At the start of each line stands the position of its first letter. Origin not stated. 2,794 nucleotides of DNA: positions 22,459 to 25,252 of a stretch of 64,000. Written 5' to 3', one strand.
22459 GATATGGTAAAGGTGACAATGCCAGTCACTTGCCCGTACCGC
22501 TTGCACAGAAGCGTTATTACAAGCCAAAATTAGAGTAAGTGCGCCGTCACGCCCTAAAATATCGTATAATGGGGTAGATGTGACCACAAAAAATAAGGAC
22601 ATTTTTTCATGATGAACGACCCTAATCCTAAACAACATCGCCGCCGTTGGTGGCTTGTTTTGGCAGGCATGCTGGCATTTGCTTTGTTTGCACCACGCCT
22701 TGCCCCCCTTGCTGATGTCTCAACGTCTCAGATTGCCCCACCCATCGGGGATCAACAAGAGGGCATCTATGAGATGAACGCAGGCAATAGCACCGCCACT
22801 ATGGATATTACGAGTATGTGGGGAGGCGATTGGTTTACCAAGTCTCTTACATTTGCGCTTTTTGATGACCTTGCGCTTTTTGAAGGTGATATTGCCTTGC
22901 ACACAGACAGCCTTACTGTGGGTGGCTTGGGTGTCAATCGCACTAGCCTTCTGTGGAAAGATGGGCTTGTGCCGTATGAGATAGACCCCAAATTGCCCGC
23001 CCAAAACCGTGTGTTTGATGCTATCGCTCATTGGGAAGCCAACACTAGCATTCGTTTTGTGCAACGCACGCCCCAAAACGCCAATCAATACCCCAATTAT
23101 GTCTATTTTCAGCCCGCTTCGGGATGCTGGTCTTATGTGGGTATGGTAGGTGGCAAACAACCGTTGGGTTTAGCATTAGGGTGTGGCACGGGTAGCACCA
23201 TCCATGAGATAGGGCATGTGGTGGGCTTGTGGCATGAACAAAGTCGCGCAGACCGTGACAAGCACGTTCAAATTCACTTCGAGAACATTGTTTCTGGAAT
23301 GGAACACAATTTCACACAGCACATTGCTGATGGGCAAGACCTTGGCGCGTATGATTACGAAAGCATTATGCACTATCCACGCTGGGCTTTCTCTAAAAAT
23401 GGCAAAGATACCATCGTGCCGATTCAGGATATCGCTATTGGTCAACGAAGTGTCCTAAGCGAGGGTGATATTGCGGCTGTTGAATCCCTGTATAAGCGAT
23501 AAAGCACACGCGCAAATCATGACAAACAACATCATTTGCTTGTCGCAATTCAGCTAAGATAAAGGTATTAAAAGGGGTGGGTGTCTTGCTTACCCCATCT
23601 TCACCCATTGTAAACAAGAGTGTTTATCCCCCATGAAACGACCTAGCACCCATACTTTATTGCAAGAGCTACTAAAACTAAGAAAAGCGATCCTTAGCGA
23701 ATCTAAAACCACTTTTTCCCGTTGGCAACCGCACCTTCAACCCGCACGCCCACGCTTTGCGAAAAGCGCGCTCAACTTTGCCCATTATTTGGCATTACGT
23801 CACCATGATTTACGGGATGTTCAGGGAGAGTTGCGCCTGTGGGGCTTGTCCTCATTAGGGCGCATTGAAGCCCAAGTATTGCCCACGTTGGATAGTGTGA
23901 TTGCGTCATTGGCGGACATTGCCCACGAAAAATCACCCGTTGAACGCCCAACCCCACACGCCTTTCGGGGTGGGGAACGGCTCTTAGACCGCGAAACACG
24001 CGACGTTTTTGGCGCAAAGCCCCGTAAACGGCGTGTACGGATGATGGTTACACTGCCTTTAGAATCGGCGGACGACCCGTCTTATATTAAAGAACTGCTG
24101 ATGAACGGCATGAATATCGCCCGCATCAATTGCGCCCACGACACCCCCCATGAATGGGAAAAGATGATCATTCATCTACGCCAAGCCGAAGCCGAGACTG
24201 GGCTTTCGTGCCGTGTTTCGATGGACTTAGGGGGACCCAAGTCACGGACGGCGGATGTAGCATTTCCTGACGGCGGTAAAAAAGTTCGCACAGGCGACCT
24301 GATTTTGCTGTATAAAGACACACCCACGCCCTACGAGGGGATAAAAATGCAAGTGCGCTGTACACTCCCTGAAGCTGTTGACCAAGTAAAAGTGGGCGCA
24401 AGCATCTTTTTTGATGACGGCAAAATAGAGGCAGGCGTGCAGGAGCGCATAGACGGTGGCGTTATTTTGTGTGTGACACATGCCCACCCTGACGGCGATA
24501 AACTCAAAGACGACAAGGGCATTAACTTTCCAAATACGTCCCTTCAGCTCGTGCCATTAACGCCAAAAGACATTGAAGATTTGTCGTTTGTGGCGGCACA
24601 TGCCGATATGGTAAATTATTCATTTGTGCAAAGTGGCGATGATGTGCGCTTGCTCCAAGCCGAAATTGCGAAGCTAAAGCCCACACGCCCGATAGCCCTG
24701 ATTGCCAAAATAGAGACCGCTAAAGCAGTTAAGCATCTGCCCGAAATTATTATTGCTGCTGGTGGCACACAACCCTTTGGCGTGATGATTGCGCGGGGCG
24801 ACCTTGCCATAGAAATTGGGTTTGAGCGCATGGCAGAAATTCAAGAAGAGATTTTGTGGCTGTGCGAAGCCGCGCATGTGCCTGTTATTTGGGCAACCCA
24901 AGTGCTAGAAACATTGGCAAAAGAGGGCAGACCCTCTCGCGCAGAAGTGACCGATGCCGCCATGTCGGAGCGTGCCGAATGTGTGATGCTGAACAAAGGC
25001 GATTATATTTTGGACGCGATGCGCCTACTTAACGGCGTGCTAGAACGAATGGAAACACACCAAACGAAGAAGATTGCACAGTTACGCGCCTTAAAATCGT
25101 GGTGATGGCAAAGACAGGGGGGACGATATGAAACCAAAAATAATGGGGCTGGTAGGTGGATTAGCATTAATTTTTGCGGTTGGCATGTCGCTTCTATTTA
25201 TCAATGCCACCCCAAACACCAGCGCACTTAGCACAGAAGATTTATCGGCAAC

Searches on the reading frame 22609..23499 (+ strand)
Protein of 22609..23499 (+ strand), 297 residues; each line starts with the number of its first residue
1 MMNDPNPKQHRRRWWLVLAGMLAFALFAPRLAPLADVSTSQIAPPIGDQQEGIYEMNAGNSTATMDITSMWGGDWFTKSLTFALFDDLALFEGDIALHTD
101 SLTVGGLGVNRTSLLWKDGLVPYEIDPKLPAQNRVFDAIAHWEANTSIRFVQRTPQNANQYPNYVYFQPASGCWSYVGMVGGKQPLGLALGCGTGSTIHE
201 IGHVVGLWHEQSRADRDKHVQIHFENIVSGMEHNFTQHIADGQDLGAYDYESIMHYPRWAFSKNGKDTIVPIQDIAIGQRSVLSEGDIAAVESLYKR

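Call 60: search_protein_families(library=pfam, proteins=[window:22609-23499:+], max_evalue=0.00001)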
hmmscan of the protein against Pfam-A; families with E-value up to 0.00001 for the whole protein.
window:22609-23499:+ (297 aa): 1 family
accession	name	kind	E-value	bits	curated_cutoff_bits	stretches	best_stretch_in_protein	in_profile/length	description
PF01400.30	Astacin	-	7.4e-49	166.4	22.5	1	116-296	2-187/189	Astacin (Peptidase family M12A)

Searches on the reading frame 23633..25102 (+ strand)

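Call 60: search_protein_families(library=pfam, proteins=[window:23633-25102:+], max_evalue=0.00001)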
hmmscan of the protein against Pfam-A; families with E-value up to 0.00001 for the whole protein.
window:23633-25102:+ (490 aa): 1 family
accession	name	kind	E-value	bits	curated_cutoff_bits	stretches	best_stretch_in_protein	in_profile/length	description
PF00224.27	PK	-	2.1e-55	188.5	30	1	133-454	2-315/328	Pyruvate kinase, barrel domain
